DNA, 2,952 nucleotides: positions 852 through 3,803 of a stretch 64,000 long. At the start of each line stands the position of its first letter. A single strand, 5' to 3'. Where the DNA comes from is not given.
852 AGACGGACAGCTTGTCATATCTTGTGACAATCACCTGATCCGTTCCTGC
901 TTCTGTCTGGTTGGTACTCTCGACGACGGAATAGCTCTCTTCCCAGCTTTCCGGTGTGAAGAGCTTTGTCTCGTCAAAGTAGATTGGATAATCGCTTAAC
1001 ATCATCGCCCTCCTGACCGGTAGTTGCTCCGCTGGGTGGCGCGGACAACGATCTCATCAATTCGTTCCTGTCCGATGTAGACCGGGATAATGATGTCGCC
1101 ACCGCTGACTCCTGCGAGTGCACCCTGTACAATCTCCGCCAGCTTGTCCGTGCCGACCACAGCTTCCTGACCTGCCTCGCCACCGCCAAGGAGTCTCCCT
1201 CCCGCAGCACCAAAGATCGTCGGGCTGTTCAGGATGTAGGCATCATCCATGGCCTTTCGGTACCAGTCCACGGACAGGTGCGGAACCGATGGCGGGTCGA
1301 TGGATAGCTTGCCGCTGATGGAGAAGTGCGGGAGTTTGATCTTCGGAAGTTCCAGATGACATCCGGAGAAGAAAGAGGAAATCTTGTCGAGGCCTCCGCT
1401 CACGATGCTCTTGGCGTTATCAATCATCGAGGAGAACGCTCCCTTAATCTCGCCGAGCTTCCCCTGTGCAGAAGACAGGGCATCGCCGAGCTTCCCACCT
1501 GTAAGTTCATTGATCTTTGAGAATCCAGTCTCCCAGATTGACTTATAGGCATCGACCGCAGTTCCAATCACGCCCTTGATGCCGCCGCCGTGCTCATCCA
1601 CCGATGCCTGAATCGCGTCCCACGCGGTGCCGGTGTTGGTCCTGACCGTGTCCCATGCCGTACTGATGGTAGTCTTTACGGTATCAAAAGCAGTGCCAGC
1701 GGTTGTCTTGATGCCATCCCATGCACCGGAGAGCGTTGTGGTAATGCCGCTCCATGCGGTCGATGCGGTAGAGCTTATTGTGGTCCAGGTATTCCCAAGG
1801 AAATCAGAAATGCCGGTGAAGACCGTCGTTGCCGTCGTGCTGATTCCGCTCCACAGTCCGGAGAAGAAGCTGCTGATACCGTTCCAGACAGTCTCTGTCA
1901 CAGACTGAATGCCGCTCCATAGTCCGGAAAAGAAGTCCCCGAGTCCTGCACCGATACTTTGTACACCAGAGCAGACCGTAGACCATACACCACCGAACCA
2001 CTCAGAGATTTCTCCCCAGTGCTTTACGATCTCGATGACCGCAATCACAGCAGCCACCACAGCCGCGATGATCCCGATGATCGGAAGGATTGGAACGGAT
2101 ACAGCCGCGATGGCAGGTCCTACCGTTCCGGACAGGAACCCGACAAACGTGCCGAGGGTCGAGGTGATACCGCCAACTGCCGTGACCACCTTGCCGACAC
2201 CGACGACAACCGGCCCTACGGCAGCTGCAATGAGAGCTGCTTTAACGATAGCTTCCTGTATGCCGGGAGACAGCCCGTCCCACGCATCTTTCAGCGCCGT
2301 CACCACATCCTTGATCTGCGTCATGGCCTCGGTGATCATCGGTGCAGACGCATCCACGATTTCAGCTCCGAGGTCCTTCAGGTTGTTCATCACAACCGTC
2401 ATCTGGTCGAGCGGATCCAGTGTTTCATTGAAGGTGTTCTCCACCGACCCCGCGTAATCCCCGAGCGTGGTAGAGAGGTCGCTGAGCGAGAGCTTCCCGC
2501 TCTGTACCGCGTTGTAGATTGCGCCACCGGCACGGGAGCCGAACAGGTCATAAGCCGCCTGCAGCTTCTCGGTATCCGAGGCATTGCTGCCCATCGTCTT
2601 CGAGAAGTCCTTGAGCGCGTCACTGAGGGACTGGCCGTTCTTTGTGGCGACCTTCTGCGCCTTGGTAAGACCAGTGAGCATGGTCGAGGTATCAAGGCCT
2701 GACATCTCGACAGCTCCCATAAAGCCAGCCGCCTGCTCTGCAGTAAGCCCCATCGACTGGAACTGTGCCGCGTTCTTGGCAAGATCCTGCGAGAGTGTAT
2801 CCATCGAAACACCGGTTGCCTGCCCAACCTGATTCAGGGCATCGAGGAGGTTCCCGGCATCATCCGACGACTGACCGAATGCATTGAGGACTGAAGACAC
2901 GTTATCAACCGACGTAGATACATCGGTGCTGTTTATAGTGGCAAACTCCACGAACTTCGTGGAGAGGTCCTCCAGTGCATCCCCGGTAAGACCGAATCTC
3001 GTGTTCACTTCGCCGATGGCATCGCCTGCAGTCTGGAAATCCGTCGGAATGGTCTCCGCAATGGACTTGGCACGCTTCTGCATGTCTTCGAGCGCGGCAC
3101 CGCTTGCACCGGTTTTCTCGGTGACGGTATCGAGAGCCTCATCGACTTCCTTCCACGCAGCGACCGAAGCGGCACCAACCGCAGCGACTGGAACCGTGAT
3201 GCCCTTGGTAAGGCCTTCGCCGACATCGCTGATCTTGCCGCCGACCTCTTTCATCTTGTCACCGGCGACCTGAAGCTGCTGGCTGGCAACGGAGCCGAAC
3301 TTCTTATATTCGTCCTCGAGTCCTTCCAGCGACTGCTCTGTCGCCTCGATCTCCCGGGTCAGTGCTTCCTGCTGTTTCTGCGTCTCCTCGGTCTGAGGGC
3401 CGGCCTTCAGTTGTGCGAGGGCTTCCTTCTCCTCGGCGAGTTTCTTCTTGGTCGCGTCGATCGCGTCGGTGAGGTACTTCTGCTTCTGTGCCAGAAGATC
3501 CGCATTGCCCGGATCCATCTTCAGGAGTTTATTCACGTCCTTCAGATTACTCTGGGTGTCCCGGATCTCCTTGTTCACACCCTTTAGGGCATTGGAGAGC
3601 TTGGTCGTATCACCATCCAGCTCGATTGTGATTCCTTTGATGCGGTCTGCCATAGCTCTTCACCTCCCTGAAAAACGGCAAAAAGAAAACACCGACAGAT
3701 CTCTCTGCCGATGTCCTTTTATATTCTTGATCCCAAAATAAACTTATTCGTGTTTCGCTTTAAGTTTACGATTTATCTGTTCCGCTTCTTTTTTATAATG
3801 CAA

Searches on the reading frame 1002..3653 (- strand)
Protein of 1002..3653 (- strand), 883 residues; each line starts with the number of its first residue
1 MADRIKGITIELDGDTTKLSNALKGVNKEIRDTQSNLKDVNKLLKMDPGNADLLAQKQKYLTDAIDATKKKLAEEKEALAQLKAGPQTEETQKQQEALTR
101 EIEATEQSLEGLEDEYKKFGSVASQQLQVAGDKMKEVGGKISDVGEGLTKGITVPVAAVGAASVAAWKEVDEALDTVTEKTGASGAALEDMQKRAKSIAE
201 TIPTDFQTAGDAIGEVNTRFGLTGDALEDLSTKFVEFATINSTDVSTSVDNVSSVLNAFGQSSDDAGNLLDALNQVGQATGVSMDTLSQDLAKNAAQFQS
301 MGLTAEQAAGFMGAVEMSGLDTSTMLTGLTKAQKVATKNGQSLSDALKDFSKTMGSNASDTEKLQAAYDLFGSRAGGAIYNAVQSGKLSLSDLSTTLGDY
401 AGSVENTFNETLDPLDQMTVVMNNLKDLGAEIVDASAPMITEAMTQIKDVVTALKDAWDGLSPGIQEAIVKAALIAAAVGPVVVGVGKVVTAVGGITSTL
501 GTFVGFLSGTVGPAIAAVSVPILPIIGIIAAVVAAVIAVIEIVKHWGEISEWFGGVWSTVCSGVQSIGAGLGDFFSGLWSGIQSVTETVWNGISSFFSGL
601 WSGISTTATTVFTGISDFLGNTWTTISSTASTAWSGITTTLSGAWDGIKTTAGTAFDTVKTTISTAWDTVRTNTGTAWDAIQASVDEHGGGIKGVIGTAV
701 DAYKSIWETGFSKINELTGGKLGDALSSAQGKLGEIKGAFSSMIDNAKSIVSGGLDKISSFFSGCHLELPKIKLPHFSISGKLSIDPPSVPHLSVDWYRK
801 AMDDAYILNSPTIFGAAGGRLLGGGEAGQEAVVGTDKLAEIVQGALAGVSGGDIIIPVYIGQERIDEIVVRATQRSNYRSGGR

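Call 88: search_protein_families(library=pfam, proteins=[window:1002-3653:-], max_evalue=0.00001)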
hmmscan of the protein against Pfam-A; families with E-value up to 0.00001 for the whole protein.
window:1002-3653:- (883 aa): 3 families
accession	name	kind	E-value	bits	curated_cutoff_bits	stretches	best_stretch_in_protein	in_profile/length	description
PF10145.14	PhageMin_Tail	-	5.6e-12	46.4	33.2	1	192-372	1-201/201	Phage-related minor tail protein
PF01442.23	Apolipoprotein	-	3.4e-07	30.6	90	0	643-743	88-188/190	Apolipoprotein A1/A4/E domain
PF20155.4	TMP_3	-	2.7e-06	27.7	41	0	244-428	5-186/192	Tape measure protein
